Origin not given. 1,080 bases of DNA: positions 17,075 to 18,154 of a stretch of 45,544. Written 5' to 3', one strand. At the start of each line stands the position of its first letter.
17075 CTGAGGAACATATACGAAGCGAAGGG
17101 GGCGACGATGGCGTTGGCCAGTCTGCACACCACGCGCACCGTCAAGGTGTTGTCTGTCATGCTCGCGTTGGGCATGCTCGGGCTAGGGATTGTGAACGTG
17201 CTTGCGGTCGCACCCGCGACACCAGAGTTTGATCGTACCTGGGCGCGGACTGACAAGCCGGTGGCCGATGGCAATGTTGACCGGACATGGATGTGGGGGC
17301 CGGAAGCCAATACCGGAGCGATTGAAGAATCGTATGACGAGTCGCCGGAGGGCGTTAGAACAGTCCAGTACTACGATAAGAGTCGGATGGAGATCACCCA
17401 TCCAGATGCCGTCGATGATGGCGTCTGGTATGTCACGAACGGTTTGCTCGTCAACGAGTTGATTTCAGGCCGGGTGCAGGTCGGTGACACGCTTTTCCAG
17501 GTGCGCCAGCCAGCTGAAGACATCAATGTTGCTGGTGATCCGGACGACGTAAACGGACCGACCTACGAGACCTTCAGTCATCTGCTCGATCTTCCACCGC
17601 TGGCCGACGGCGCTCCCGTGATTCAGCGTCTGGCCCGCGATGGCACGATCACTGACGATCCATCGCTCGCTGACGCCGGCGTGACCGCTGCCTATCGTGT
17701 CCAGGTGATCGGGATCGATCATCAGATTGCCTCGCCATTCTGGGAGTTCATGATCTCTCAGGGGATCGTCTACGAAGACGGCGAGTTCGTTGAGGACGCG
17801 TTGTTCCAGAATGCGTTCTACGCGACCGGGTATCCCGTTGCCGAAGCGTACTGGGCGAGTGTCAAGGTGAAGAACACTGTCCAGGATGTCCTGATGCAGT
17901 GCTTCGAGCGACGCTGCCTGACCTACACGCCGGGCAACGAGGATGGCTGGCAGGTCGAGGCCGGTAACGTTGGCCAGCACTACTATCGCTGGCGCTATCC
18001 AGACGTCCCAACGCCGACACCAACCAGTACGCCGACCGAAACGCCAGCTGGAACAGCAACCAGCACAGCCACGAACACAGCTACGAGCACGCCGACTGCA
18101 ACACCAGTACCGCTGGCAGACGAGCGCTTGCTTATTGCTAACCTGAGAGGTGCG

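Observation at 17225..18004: Unrecognised ~260-aa secreted N-terminal module present in three genes of this window, built around a repeated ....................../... hairpin motif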

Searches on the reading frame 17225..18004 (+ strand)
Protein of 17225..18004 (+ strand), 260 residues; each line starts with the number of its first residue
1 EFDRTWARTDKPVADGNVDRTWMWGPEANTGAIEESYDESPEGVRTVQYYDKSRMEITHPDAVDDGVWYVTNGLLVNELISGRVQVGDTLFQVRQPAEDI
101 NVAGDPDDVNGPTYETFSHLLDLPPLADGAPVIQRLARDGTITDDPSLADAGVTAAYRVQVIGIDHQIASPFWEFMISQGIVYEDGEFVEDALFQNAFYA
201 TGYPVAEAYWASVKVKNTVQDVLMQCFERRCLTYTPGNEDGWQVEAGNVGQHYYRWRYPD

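Call 6: search_solved_structures(query=A1, max_evalue=10, show_alignments=3)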
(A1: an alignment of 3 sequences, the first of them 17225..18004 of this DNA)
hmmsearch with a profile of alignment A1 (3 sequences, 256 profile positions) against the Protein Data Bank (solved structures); distinct sequences matched with E-value up to 10: 1.
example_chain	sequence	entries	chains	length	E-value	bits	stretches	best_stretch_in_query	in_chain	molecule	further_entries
7l19_A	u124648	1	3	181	0.9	12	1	115-182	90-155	MarR family transcriptional regulator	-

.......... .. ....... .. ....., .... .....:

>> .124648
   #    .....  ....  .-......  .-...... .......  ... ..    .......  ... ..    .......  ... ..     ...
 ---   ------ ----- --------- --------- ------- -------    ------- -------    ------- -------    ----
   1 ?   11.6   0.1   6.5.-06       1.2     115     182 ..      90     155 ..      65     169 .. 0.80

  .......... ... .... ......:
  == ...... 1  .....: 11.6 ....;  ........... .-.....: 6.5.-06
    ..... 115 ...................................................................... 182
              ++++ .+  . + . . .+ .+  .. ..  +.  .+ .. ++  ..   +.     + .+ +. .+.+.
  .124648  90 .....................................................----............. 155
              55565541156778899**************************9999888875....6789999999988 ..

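Call 21: predict_structure(alignment_id=A2)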
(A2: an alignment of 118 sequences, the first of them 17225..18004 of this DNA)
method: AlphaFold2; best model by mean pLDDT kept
length: 260 residues; sequences in the alignment: 118
mean_pLDDT: 96.5   pTM: 0.92
mean pLDDT of the five models: 96.5, 95.7, 95.6, 95.5, 94.4
residues with pLDDT >= 90: 253; 70-90: 7; 50-70: 0; < 50: 0
segments of 3 or more residues with pLDDT < 50: none
pLDDT, mean of each block of 10 residues (from residue 1): 94 96 93 98 98 96 89 96 97 97 97 98 98 98 98 98 98 97 97 94 98 97 98 97 95 94
secondary structure, 60 per line:
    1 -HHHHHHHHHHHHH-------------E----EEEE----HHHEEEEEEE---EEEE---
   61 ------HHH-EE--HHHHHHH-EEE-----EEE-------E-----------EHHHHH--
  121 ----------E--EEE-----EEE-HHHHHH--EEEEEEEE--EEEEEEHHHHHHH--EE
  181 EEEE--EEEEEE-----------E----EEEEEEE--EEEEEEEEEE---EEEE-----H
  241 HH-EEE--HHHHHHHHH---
elements in order: H2-14 E33-36 E44-50 E54-57 H75-81 E83-85 E91-93 H114-118 E134-136 E142-144 H146-151 E154-161 E164-169 H170-176 E179-184 E187-192 E209-215 E218-227 E231-234 E244-246 H249-257
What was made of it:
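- Checked: In the AF2 model both units do have the same order of elements, a beta-hairpin, a short strand and a helix (call 21).
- The predicted fold is small beta-hairpin and helix units with no obvious catalytic scaffold (call 21). It is too large and too well folded for a sorting tag (call 21).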

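Call 23: search_protein_representatives(alignment_id=A2)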
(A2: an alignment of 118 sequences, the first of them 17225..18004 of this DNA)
Query: 118 sequences, 476 profile positions. Proteins with E-value up to 0.001 (for the whole library): 2700; up to 1e-10: 2336; up to 1e-30: 1747. The best 150 are listed.
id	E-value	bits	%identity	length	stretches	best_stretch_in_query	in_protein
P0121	7.6e-197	671.4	-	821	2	75-346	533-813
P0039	1.2e-166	571.9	-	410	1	55-438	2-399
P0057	5.4e-164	563.1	-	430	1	66-469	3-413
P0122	3.8e-161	553.7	-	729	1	76-349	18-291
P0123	3.8e-160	550.4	-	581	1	56-351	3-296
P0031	1.1e-159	548.9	-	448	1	58-396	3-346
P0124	2.7e-159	547.6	-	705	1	53-360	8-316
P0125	4.2e-159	547.0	-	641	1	58-403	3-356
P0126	6.2e-159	546.4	-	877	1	62-401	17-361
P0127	8.9e-159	545.9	-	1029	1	57-358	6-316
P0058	2.5e-158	544.4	-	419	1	64-354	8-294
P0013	7.1e-158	542.9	-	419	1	12-345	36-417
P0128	7.6e-158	542.8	-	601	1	57-372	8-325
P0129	4.8e-157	540.2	-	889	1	60-364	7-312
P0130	7.0e-157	539.6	-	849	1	58-370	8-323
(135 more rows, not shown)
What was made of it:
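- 1,747 clusters at 50% identity score E <= 1e-30 (call 23).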

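Call 24: fold_search(model_id=the predicted structure, library=pdb)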
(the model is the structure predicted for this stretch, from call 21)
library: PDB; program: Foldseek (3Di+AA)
matches with E <= 10: 236; with E <= 0.001: 0
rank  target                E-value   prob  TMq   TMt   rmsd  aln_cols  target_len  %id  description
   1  7sg7_S                1.5e-01  0.04  0.13  0.08  17.8       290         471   10  In situ cryo-EM structure of bacteriophage Sf6 gp8:gp14N complex at 2.8 A resolution (released 2022-11-09)
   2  5y2z_H                2.4e-01  0.07  0.14  0.12  19.7       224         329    8  Crystal structure of human LGI1 EPTP-ADAM22 complex (released 2018-05-02)
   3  1hxn                  3.6e-01  0.04  0.14  0.17  17.8       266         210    9  1.8 ANGSTROMS CRYSTAL STRUCTURE OF THE C-TERMINAL DOMAIN OF RABBIT SERUM HEMOPEXIN (released 1995-10-15)
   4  8esq_m                4.1e-01  0.04  0.11  0.06  17.9       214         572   10  Ytm1 associated nascent 60S ribosome State 2 (released 2022-11-30)
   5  1qhu                  5.8e-01  0.04  0.16  0.11  18.8       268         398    6  MAMMALIAN BLOOD SERUM HAEMOPEXIN DEGLYCOSYLATED AND IN COMPLEX WITH ITS LIGAND HAEM (released 1999-10-06)
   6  5y31_B                6.5e-01  0.04  0.14  0.08  19.5       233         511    8  Crystal structure of human LGI1-ADAM22 complex (released 2018-05-02)
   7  5d9b                  6.8e-01  0.02  0.13  0.11  17.9       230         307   11  Luciferin-regenerating enzyme solved by SIRAS using XFEL (refined against native data) (released 2015-09-23)
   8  8eui_m                7.3e-01  0.04  0.12  0.08  17.8       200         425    8  Ytm1 associated nascent 60S ribosome (-fkbp39) State 3 (released 2022-11-30)
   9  6swz                  9.7e-01  0.03  0.16  0.19  19.6       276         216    7  Structure of the C-terminal domain of C. glutamicum mycoloyltransferase A (released 2020-03-04)
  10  5nop_B                9.7e-01  0.02  0.12  0.09  19.7       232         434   11  Structure of Mojiang virus attachment glycoprotein (released 2017-07-19)
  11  1ofz_A                1.1e+00  0.03  0.16  0.14  18.8       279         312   10  Crystal structure of fungal lectin : six-bladed beta-propeller fold and novel fucose recognition mode for aleuria aura (released 2003-07-24)
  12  9g42_A                1.2e+00  0.04  0.16  0.03  18.2       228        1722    9  Mouse Teneurin2 dimer variant A0B0 (released 2026-01-21)
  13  7bam_A                1.3e+00  0.03  0.13  0.03  18.8       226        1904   11  human Teneurin4 WT C2 (released 2021-12-01)
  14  7f69_A                1.4e+00  0.01  0.13  0.11  18.6       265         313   10  Crystal structure of WIPI2b in complex with ATG16L1 (released 2022-07-27)
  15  1iub                  1.5e+00  0.02  0.15  0.13  18.6       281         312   10  Fucose-specific lectin from Aleuria aurantia (Hg-derivative form) (released 2003-09-30)
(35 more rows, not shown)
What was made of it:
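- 6swz appeared at rank 9 of the full-model Foldseek list (call 24).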

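Call 28: search_protein_families(library=pfam, alignment_id=A2, max_evalue=1)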
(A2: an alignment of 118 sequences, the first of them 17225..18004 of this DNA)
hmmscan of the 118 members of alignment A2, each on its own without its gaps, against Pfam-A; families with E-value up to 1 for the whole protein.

A. member 1, window:17225-18004:+ (260 aa): 0 families

B. families by the number of members that match (of 118 scanned): 50 families (the first 25 are shown)
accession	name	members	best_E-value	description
PF00932.25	LTD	15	5e-20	Lamin Tail Domain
PF10518.14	TAT_signal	8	0.00073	TAT (twin-arginine translocation) pathway signal sequence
PF05901.16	Excalibur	7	2.2e-07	Excalibur calcium-binding domain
PF00565.23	SNase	6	1.5e-18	Staphylococcal nuclease homologue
PF00034.26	Cytochrom_C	5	6.8e-11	Cytochrome c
PF13442.11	Cytochrome_CBB3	5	3.2e-10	Cytochrome C oxidase, cbb3-type, subunit III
PF02643.20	DUF192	4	8.5e-27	Uncharacterized ACR, COG1430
PF15119.11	APOC4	4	0.022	Apolipoprotein C4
PF10646.14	Germane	3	4.1e-12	Sporulation and spore germination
PF13472.12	Lipase_GDSL_2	2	5.8e-09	GDSL-like Lipase/Acylhydrolase family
PF13365.12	Trypsin_2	2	7.5e-05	Trypsin-like peptidase domain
PF01436.27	NHL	2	0.0018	NHL repeat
PF00657.28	Lipase_GDSL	2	0.029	GDSL-like Lipase/Acylhydrolase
PF09222.16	Fim-adh_lectin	2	0.089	Fimbrial adhesin F17-AG, lectin domain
PF23621.1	BP74_N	1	3.6e-26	BP74 N-terminal domain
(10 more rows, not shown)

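Call 31: search_protein_families(library=pfam, alignment_id=A3, max_evalue=0.001)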
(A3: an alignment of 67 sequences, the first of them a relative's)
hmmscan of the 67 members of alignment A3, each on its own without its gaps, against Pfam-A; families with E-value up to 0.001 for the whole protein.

A. member 1, P0121 (821 aa): 0 families

B. families by the number of members that match (of 67 scanned): 61 families (the first 25 are shown)
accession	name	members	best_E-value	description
PF01436.27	NHL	21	1.2e-71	NHL repeat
PF08450.18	SGL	17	3.5e-22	SMP-30/Gluconolactonase/LRE-like region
PF25021.1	TEN_NHL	17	1.5e-21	Teneurin NHL domain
PF17170.10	DUF5128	16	1.7e-30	6-bladed beta-propeller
PF24684.1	Vgb_lyase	14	1.1e-26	Virginiamycin B lyase family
PF06739.17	SBBP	13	2.9e-11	Beta-propeller repeat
PF22701.2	Mala_s_1-like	11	2.2e-12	Mal s 1 allergenic protein-like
PF13449.12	Phytase-like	9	7.5e-10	Esterase-like activity of phytase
PF00089.32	Trypsin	5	6.8e-10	Trypsin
PF00932.25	LTD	4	2.6e-12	Lamin Tail Domain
PF23500.1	DUF7133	4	2e-06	Domain of unknown function (DUF7133)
PF02393.21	US22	4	3.5e-06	US22 like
PF07494.17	Reg_prop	4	0.0001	Two component regulator propeller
PF07452.17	CHRD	3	5.3e-93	CHRD domain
PF03415.19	Peptidase_C11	3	4.5e-30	Clostripain family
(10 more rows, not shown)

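Call 32: find_related_loci(query=A1, collection=genome_contigs, flank=3000)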
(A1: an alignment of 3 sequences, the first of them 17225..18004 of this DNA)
Query A1 (260 aa) in genome_contigs; peptide patterns used: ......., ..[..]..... (x = any residue, [..] = any of these).
224 stretches matched a pattern; 190 encode a relative of the query (tblastn E <= 1e-3); the best 80 are kept; 79 distinct loci.
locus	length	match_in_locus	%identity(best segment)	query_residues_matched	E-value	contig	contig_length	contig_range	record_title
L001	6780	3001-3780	80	1-260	5e-147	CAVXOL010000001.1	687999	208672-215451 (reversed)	MAG: uncultured Chloroflexia bacterium isolate MFD02840.bin.2.161 genome assembly, contig: contig_10697, whole genome sh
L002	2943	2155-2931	77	2-260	4e-146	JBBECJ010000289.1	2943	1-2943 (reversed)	MAG: Thermomicrobiales bacterium isolate LejiaF_65_11 Lejia_F_41447_length_2943_cov_6, whole genome shotgun sequence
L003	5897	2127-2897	68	2-258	8e-122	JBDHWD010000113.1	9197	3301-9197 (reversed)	MAG: Thermomicrobiales bacterium isolate AS-MICRO-3CA.275 NODE_37170_length_9197_cov_11.482041, whole genome shotgun seq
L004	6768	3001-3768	69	1-257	4e-120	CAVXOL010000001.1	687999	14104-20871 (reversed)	MAG: uncultured Chloroflexia bacterium isolate MFD02840.bin.2.161 genome assembly, contig: contig_10697, whole genome sh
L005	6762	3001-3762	68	2-258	7e-116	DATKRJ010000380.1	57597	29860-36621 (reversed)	MAG TPA_asm: Thermomicrobiaceae bacterium isolate SMAG_U14025 k141_363083, whole genome shotgun sequence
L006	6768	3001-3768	67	2-260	2e-114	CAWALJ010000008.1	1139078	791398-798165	MAG: uncultured Chloroflexia bacterium isolate MFD01721.bin.1.89 genome assembly, contig: contig_7312, whole genome shot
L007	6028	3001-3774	65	2-260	4e-114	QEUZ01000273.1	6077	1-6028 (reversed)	MAG: Chloroflexi bacterium isolate CFX8 J3_scaffold_9398, whole genome shotgun sequence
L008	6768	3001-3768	66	2-258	3e-112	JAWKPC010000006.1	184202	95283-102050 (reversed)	MAG: Thermomicrobiales bacterium isolate ABC1.20 ABC1.20.fa-6, whole genome shotgun sequence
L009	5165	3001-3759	66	6-259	1e-112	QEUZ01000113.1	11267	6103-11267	MAG: Chloroflexi bacterium isolate CFX8 J3_scaffold_4670, whole genome shotgun sequence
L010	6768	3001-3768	67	2-258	1e-111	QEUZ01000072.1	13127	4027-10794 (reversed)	MAG: Chloroflexi bacterium isolate CFX8 J3_scaffold_3865, whole genome shotgun sequence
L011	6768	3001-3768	63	2-258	2e-111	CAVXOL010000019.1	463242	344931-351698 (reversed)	MAG: uncultured Chloroflexia bacterium isolate MFD02840.bin.2.161 genome assembly, contig: contig_62806, whole genome sh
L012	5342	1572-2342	64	1-258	2e-110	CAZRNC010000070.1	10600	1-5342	MAG TPA_asm: uncultured Thermomicrobiales bacterium isolate SRP344714_co1_265 genome assembly, contig: NODE_11336_length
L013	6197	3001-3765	65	2-258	2e-109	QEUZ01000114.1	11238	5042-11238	MAG: Chloroflexi bacterium isolate CFX8 J3_scaffold_4685, whole genome shotgun sequence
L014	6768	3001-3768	65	2-258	2e-109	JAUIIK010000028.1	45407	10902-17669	MAG: Chloroflexia bacterium isolate Co_bin.259 NODE_5453_length_45407_cov_1.174845, whole genome shotgun sequence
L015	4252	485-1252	63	2-258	2e-108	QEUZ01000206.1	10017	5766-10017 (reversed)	MAG: Chloroflexi bacterium isolate CFX8 J3_scaffold_7194, whole genome shotgun sequence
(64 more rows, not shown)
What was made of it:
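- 190 genomic hits are all in Thermomicrobiales or Chloroflexia assemblies, with at least 10 in one MAG (call 32).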

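Call 33: search_dna_similar(query=window:17225-18004:+, collection=plasmids, mode=protein, max_evalue=0.001)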
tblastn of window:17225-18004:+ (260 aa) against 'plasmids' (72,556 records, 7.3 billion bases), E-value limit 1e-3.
Records with a match: 3; places in all: 8; records where one place covers at least 80% of the query: 3.
Best place of each record, by identity: 60-80% 1; <60% 2.
By first word of the organism name: Candidatus 2; Thermomicrobium 1.
By predicted mobility (MOB-suite, as given by PLSDB): non-mobilizable 3.
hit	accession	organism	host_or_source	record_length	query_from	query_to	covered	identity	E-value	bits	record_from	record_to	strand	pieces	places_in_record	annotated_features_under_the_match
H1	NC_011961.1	Thermomicrobium roseum DSM 5159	-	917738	2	258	99%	60.7%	2e-89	296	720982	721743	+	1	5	thermonuclease family protein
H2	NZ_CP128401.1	Candidatus Chlorohelix allophototropha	Single colony of Candidatus Chlorohelix ...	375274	1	258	99%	35.8%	8e-38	147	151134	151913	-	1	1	hypothetical protein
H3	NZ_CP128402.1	Candidatus Chlorohelix allophototropha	Single colony of Candidatus Chlorohelix ...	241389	1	258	99%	35.4%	6e-38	148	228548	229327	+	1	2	hypothetical protein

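Call 35: get_annotated_region(hit=H1, flank=6000)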
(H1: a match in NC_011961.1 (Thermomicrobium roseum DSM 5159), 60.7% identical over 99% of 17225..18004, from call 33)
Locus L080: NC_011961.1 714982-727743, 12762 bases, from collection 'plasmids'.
description: Thermomicrobium roseum DSM 5159 plasmid unnamed, complete sequence
organism: Thermomicrobium roseum DSM 5159 (NCBI taxid 309801)
taxonomy: Bacteria; Thermomicrobiota; Thermomicrobia; Thermomicrobiales; Thermomicrobiaceae; Thermomicrobium; Thermomicrobium roseum; Thermomicrobium roseum DSM 5159
host: -; source: -; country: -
typing (MOB-suite, as given by PLSDB): non-mobilizable
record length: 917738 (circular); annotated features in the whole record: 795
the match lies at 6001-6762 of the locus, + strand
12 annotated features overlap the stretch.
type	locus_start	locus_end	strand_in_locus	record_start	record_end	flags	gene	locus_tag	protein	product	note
CDS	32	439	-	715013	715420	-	-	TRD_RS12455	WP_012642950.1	ATPase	-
CDS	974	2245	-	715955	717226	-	-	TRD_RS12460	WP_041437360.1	hypothetical protein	-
CDS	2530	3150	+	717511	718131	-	-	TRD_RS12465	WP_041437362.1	DUF3267 domain-containing protein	-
CDS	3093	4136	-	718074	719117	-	-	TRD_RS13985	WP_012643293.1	M23 family metallopeptidase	GO:0006508 - proteolysis [Evidence IEA]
CDS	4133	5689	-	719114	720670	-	-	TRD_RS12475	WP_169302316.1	MDR family MFS transporter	GO:0055085 - transmembrane transport [Evidence IEA]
CDS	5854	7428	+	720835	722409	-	-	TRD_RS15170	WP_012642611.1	thermonuclease family protein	-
CDS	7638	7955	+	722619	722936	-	-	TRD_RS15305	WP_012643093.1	NAD(P)H-binding protein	-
CDS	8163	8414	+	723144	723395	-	-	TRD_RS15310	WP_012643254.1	hypothetical protein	-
CDS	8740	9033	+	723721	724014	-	-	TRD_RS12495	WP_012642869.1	hypothetical protein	-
CDS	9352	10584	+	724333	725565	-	-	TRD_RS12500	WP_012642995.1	HDOD domain-containing protein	-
CDS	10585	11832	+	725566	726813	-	-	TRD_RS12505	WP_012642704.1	HDOD domain-containing protein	-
CDS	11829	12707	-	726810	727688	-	-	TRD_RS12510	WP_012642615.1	alpha/beta fold hydrolase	-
